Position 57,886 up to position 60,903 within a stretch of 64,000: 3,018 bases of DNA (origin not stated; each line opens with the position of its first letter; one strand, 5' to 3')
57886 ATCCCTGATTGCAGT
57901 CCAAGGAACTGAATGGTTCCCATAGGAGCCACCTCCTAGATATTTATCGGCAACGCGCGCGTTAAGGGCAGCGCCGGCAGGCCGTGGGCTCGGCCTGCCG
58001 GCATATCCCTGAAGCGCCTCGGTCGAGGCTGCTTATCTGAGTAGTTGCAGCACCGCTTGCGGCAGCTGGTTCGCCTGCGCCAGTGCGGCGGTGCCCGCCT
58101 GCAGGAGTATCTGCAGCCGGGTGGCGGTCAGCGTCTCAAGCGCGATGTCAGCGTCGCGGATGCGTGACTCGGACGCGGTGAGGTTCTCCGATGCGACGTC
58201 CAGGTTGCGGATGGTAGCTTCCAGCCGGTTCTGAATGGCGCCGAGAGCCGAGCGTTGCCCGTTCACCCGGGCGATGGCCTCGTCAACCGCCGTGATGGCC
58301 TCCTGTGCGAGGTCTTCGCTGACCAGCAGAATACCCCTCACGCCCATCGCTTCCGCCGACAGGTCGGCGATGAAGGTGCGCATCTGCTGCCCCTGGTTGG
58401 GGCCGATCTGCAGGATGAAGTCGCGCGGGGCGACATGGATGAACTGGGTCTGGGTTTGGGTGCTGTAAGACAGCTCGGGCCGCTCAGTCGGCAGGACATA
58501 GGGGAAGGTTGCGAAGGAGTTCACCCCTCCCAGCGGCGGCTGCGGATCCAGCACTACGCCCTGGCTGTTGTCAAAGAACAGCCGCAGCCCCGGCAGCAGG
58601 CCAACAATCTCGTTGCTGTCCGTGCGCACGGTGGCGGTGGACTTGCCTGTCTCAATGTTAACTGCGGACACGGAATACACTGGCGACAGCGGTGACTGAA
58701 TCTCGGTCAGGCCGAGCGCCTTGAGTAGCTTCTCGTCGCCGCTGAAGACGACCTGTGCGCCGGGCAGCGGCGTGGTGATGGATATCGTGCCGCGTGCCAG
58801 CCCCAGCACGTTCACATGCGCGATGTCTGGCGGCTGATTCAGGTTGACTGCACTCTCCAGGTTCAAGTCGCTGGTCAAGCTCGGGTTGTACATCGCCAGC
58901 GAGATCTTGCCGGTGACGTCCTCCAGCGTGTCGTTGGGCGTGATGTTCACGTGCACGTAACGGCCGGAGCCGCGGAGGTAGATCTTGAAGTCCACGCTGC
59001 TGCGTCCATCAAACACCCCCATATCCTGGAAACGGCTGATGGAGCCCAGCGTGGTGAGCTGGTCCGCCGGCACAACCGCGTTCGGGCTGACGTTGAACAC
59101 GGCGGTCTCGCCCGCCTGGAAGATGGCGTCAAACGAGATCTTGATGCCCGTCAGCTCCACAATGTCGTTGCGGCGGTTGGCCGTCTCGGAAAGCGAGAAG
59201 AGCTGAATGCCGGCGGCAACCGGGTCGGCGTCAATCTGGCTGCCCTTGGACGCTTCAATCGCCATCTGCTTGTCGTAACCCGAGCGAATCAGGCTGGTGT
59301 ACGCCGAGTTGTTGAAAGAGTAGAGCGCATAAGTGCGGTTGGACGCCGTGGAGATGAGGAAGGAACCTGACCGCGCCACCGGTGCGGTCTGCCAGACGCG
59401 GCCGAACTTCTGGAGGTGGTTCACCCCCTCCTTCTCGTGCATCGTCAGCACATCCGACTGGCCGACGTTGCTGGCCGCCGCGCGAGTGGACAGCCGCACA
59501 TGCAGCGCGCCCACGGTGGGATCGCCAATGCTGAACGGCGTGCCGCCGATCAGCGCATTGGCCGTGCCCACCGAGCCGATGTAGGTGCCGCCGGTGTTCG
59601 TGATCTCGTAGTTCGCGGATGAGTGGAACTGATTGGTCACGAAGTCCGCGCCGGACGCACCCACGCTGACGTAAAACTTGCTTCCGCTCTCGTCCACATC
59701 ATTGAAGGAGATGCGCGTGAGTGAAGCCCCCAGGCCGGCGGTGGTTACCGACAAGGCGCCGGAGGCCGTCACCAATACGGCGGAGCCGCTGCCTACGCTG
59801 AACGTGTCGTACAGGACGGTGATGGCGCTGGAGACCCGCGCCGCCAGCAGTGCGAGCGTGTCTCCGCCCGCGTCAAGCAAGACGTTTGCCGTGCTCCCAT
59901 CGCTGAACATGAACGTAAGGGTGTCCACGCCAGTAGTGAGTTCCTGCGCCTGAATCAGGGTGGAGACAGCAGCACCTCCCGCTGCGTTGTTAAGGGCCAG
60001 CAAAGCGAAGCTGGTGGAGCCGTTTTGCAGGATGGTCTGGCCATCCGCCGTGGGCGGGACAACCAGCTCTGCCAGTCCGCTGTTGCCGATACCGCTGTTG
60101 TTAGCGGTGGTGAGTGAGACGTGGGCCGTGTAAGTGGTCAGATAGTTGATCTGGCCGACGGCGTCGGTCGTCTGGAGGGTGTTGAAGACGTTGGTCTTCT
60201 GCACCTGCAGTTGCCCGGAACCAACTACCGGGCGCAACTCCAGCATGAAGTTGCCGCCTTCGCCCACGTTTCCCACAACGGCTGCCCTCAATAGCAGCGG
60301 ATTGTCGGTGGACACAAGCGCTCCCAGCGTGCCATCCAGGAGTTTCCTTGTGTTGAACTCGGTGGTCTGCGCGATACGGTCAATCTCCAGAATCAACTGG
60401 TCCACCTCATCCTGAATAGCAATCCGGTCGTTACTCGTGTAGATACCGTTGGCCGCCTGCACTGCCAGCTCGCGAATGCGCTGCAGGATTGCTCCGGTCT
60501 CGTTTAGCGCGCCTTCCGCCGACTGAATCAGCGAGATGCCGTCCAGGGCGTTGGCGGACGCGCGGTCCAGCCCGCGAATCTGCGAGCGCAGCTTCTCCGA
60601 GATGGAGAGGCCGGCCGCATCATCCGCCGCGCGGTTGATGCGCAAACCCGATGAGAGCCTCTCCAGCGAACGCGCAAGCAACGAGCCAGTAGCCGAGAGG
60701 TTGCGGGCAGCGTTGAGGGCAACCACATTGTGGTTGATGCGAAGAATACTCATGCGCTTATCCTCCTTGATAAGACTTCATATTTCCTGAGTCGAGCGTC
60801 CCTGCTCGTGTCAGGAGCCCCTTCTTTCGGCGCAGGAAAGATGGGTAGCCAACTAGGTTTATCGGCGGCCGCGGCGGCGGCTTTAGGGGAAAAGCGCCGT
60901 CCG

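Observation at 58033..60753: Giant flagellin (906 aa) with a ~630-aa central domain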

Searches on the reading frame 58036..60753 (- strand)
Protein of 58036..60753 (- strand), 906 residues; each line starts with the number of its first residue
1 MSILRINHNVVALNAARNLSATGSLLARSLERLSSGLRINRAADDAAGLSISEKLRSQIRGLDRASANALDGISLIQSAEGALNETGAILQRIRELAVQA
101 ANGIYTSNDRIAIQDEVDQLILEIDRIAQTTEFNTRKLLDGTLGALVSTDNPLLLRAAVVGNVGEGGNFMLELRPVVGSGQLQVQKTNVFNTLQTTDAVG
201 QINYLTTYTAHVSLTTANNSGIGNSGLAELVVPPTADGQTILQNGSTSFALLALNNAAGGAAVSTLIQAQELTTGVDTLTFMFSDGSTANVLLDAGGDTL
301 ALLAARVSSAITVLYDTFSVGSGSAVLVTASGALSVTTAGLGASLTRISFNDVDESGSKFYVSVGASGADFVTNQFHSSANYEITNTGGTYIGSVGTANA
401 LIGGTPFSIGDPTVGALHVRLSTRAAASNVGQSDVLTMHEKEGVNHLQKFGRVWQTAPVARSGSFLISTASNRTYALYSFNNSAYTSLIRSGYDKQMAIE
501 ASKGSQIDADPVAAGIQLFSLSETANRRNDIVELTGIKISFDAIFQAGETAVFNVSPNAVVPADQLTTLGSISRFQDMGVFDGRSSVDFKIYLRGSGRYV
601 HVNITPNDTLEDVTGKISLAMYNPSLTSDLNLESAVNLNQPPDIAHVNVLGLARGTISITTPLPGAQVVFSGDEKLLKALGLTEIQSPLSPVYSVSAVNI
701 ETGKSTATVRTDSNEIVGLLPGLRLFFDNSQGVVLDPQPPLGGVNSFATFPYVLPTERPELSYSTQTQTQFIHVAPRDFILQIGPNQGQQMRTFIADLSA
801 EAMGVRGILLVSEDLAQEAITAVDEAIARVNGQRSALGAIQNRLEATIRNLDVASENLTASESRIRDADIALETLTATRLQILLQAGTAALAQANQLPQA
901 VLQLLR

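Call 3: search_protein_families(library=pfam, proteins=[window:58036-60753:-], max_evalue=1)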
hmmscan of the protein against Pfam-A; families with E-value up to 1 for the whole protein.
window:58036-60753:- (906 aa): 2 families
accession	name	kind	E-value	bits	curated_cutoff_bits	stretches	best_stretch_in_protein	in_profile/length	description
PF00669.25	Flagellin_N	-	1.4e-44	152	26.6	1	6-142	1-137/139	Bacterial flagellin N-terminal helical region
PF00700.27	Flagellin_C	-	2.4e-25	89.1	23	1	820-905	1-86/86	Bacterial flagellin C-terminal helical region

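Call 4: search_protein_families(library=ncbifam, proteins=[window:58036-60753:-], max_evalue=1)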
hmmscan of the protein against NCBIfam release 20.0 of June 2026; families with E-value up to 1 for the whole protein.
window:58036-60753:- (906 aa): 31 families (the best 25 are shown)
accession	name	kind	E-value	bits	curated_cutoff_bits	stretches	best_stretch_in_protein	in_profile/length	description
NF009446.0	PRK12804.1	subfamily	9.1e-83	278.2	352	2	4-156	1-154/301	flagellin Hag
NF009448.0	PRK12806.1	equivalog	2.2e-77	260.9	531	2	6-144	5-143/475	flagellin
NF006467.0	PRK08869.1-2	subfamily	6.1e-77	259.4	443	2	6-144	5-143/400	flagellin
NF009444.0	PRK12802.1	equivalog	2.4e-72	243.9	332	2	3-146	2-145/282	flagellin domain-containing protein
NF006466.0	PRK08869.1-1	subfamily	3.4e-71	240.8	426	2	5-145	4-144/377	flagellin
NF005294.0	PRK06819.1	subfamily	2.4e-70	238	387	2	6-141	5-140/376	FliC/FljB family flagellin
NF006468.0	PRK08869.1-3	subfamily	2.1e-69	234.4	436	2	4-145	3-144/378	polar flagellin E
NF006469.0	PRK08869.1-4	equivalog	1.3e-67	228.9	627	2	5-144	4-143/377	flagellin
NF005953.0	PRK08026.1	subfamily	5.4e-60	204.5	619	2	6-141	5-142/548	FliC/FljB family flagellin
NF009445.0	PRK12803.1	equivalog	1.5e-54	185.4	450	2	6-140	3-137/335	flagellin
NF038071.1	lat_flg_LafA_2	exception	5.5e-53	180.2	365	2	4-142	3-141/284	lateral flagellin LafA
NF009449.0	PRK12807.1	subfamily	8.8e-53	179.7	347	2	4-144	1-141/287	flagellin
NF006470.0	PRK08869.1-5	equivalog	6e-52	177.1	423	2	4-277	2-260/388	flagellin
NF009450.0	PRK12808.1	equivalog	3.8e-46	158.6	476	2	4-141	1-138/476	flagellin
NF009234.0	PRK12584.1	equivalog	5.2e-46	157.8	752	2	4-142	3-141/510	flagellin A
TIGR02550.1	flagell_flgL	equivalog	1.1e-27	97.4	127.2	2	5-134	1-130/387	flagellar hook-associated protein FlgL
NF033876.2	flagella_HExxH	equivalog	1.1e-17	64.6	205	2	770-836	325-383/384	flagellinolysin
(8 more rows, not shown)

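Call 7: search_solved_structures(query=window:58036-60753:-, max_evalue=0.01, show_alignments=2)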
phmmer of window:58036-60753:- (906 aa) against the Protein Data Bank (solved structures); distinct sequences matched with E-value up to 0.01: 79 (the best 60 are shown).
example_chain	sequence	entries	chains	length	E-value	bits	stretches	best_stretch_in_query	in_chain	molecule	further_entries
9au6_A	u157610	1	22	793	5.2e-74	253.2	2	4-255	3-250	Flagellin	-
8jmv_A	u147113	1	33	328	1.7e-70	241.6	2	4-144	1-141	Flagella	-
9hpz_A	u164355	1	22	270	4.3e-70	240.3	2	6-143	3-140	Flagellin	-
9pim_CJ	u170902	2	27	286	2e-69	238.1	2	6-143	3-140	Flagellin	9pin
10lk_A4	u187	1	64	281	9.3e-68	232.6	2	6-143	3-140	Flagellin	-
10pl_Ba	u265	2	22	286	6e-67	229.9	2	6-143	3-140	Flagellin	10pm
6t17_A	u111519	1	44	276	8.3e-67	229.4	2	4-143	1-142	Flagellin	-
5wjt_A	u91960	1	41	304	4e-66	227.1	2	4-145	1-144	Flagellin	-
5wjy_A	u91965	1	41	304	8.7e-66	226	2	4-145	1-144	Flagellin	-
5wjw_A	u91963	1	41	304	9.7e-66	225.9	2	4-145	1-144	Flagellin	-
6gow_D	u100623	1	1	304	1.2e-65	225.6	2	4-145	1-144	Flagellin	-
5wjv_A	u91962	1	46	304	1.4e-65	225.3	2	4-145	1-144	Flagellin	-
5wjx_A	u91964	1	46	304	1.7e-65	225.1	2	4-145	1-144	Flagellin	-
5maw_D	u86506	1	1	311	2e-65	224.9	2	5-145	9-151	Flagellin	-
9lrz_A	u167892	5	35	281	3e-65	224.2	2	6-143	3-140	Flagellin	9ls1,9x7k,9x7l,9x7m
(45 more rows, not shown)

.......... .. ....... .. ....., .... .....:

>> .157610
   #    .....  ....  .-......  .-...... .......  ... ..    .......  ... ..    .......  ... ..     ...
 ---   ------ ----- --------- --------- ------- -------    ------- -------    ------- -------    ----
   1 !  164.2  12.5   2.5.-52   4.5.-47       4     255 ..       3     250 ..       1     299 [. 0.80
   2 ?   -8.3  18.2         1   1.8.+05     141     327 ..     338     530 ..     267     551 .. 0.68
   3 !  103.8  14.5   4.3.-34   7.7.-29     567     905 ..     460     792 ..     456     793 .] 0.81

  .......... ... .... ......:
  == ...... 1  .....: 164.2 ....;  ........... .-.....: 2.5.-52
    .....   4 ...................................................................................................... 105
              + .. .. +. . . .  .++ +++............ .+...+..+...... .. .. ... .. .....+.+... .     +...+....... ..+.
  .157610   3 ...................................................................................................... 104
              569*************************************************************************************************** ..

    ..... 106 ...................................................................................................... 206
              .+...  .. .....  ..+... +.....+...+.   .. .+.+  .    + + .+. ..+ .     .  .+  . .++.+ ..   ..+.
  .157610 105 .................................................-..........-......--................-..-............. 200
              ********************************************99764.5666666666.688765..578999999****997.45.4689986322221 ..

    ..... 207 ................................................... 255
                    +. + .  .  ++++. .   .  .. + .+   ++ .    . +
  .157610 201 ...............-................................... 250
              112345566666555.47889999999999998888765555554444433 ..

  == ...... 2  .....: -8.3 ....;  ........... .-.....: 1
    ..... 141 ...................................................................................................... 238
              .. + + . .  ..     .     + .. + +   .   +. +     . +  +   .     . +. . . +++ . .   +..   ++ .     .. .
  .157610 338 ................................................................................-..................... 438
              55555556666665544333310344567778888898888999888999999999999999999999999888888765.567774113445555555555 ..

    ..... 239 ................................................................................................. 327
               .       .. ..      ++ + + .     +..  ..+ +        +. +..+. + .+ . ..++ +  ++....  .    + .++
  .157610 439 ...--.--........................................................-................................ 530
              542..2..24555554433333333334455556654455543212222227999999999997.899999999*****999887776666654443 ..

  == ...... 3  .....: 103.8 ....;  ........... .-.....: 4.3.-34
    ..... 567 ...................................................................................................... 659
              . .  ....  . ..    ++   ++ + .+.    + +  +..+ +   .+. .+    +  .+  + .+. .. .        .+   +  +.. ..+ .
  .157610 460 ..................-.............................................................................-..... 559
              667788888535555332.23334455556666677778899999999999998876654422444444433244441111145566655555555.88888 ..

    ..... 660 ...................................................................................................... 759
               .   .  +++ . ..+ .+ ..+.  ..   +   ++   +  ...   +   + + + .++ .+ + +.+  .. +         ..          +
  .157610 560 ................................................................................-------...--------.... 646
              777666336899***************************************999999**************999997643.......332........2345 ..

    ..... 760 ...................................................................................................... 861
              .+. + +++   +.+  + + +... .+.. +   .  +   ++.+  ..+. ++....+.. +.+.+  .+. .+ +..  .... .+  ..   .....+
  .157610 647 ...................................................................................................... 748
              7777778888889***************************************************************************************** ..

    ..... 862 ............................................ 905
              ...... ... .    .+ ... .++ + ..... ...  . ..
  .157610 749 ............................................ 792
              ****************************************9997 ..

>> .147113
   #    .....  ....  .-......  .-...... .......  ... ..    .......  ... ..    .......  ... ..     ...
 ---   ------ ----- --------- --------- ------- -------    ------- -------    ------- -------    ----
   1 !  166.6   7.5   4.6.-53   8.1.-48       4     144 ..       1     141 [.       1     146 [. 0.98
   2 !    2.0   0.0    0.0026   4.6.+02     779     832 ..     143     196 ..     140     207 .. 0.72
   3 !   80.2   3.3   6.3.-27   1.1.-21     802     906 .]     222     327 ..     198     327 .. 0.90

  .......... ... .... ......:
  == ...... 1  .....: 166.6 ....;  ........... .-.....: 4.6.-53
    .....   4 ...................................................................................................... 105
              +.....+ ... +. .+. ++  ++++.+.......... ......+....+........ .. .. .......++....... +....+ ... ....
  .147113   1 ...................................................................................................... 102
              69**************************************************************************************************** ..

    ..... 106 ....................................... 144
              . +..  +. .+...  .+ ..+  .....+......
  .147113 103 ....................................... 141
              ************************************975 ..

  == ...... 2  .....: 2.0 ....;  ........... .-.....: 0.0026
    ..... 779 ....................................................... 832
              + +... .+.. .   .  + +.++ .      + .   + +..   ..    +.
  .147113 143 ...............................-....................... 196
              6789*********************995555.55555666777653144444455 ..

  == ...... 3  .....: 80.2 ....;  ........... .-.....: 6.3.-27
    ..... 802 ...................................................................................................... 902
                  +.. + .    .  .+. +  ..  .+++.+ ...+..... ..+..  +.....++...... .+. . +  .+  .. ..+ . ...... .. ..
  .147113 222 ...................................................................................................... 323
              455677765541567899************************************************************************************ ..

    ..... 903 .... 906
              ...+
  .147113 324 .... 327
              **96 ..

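Call 23: predict_structure(alignment_id=A1)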
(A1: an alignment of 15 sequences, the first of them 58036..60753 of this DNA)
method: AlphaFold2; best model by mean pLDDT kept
length: 906 residues; sequences in the alignment: 15
mean_pLDDT: 48.3   pTM: 0.26
mean pLDDT of the five models: 48.3, 48.2, 44.8, 41.9, 40.6
residues with pLDDT >= 90: 0; 70-90: 104; 50-70: 357; < 50: 445
segments of 3 or more residues with pLDDT < 50: 1-12, 134-247, 268-271, 319-322, 357-374, 385-389, 393-462, 471-475, 507-571, 626-643, 650-655, 663-666, 683-692, 699-704, 729-814, 896-906
pLDDT, mean of each block of 10 residues (from residue 1): 39 55 63 62 66 70 68 70 75 72 56 70 67 48 37 28 36 39 25 23 21 23 24 39 46 53 49 63 74 63 73 62 55 58 62 53 41 47 49 39 30 30 26 22 23 33 54 51 72 67 56 28 25 23 40 39 35 55 64 56 66 67 53 35 52 51 53 59 35 50 51 53 54 29 24 22 22 23 31 30 34 53 68 69 71 71 69 63 57 49 40
secondary structure, 60 per line:
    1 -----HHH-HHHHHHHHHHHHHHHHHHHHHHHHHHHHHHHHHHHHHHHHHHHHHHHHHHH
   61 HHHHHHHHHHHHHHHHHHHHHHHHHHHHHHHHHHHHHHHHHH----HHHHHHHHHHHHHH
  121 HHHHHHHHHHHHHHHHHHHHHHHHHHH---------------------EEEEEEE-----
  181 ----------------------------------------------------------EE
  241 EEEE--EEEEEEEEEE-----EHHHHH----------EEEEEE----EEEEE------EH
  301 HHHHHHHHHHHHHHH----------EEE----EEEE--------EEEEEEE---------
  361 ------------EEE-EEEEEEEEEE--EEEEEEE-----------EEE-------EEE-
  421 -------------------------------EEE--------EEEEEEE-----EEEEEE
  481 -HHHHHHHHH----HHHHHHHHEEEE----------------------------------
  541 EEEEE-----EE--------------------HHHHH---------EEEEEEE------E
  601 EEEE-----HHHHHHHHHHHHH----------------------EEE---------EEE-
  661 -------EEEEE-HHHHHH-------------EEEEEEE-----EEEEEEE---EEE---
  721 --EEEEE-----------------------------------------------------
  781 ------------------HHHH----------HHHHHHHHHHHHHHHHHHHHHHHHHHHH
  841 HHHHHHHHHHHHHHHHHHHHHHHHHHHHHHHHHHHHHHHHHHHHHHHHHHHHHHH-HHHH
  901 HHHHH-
elements in order (helices of 4 or more, strands of 3 or more residues): H10-102 H107-147 E169-175 E239-244 E247-256 H263-267 E278-283 E288-292 H300-315 E326-328 E333-336 E345-351 E373-375 E377-386 E389-395 E407-409 E417-419 E452-454 E463-469 E475-480 H482-490 H495-502 E503-506 E541-545 H573-577 E587-593 E600-604 H610-622 E645-647 E657-659 E668-672 H674-679 E693-699 E705-711 E715-717 E723-727 H799-802 H813-895 H897-905
